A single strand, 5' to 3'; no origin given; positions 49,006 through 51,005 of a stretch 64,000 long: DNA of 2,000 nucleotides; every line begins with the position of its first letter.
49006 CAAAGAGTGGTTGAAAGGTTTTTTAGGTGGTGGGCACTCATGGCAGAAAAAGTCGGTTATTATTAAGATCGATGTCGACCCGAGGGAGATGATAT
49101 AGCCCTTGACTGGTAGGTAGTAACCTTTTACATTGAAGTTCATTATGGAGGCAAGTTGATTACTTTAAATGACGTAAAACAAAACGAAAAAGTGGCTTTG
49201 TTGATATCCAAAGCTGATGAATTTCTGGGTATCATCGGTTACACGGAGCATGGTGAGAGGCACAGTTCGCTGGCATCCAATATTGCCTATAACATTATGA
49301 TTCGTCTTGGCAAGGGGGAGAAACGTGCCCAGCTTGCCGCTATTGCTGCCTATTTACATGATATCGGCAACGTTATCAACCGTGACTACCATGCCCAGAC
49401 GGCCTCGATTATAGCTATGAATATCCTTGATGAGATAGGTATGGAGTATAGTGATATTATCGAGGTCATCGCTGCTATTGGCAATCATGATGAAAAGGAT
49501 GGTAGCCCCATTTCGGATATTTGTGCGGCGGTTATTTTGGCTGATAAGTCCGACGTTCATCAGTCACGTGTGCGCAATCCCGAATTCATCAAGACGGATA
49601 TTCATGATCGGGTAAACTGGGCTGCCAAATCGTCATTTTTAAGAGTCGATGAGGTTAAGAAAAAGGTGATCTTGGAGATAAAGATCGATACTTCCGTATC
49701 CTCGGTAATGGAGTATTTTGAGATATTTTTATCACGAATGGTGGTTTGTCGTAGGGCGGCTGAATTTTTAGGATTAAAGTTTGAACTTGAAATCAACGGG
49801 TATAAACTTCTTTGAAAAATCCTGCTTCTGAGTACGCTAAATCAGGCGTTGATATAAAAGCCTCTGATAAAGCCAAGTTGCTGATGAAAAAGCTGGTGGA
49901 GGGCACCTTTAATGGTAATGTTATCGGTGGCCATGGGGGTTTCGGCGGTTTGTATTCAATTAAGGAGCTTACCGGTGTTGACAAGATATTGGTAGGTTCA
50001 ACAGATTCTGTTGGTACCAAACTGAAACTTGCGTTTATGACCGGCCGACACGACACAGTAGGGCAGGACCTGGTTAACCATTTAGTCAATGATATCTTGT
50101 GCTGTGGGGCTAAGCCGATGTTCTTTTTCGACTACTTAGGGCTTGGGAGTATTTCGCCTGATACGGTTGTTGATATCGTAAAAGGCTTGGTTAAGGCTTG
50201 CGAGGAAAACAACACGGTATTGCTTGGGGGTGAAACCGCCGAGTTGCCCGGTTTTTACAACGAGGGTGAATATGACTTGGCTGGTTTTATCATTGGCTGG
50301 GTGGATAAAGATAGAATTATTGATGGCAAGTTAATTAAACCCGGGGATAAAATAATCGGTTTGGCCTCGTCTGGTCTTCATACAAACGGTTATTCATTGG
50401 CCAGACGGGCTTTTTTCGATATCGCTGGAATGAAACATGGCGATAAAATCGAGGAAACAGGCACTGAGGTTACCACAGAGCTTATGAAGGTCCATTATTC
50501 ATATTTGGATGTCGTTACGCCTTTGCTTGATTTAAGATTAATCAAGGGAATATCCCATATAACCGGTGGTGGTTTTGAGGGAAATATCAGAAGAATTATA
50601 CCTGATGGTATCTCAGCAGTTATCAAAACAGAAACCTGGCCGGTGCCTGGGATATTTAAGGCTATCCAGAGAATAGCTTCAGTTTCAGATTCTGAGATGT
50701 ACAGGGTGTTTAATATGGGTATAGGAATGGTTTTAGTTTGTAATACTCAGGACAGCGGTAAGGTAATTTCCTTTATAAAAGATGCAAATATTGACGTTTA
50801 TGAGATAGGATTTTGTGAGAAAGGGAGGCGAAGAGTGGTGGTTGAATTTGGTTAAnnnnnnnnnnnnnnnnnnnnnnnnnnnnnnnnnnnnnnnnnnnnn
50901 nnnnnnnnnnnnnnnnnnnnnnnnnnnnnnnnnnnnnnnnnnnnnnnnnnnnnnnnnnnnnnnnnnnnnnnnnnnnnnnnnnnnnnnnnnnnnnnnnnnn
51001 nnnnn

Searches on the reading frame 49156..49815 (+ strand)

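Call 68: search_protein_families(library=pfam, proteins=[window:49156-49815:+], max_evalue=0.00001)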
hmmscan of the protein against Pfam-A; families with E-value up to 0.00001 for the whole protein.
window:49156-49815:+ (219 aa): 1 family
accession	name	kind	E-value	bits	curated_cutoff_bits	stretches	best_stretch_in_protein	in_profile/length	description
PF01966.28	HD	-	5.8e-07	30.2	22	1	35-132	3-113/116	HD domain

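Call 70: search_protein_families(library=ncbifam, proteins=[window:49156-49815:+], max_evalue=0.00001)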
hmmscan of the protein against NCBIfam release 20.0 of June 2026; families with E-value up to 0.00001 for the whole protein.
window:49156-49815:+ (219 aa): 0 families

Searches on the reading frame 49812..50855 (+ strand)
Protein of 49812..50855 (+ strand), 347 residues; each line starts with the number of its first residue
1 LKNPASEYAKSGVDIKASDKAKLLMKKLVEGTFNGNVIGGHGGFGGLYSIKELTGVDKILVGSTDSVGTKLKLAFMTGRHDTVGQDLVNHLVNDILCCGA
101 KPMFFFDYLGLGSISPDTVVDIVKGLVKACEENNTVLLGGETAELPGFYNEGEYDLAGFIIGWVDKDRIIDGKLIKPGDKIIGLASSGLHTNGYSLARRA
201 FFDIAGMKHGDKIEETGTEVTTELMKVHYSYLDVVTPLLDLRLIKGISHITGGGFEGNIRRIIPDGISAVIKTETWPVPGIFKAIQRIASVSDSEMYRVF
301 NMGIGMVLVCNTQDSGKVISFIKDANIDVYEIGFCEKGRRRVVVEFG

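Call 69: search_protein_families(library=pfam, proteins=[window:49812-50855:+], max_evalue=0.00001)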
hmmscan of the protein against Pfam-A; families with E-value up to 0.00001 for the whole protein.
window:49812-50855:+ (347 aa): 2 families
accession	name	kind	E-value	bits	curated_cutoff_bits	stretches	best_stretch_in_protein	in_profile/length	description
PF02769.27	AIRS_C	-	2.7e-23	83.3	23.1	1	176-340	1-150/156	AIR synthase related protein, C-terminal domain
PF00586.29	AIRS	-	1.4e-21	77.4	24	1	57-164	12-112/112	AIR synthase related protein, N-terminal domain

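Call 70: search_protein_families(library=ncbifam, proteins=[window:49812-50855:+], max_evalue=0.00001)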
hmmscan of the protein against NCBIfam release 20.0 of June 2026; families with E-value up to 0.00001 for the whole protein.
window:49812-50855:+ (347 aa): 4 families
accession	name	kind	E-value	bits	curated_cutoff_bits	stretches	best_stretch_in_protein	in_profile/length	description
TIGR00878.1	purM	equivalog_domain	5.7e-105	351.2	236.35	1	7-337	2-331/332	phosphoribosylformylglycinamidine cyclo-ligase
TIGR01379.1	thiL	equivalog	3.7e-09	36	184.15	1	62-197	40-169/320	thiamine-phosphate kinase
TIGR03267.1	methan_mark_2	hypoth_equivalog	1.7e-06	27.4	365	0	87-215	83-199/323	methanogenesis marker 2 protein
TIGR02124.1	hypE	equivalog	5.3e-06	25.6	251.6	0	55-326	41-289/332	hydrogenase expression/formation protein HypE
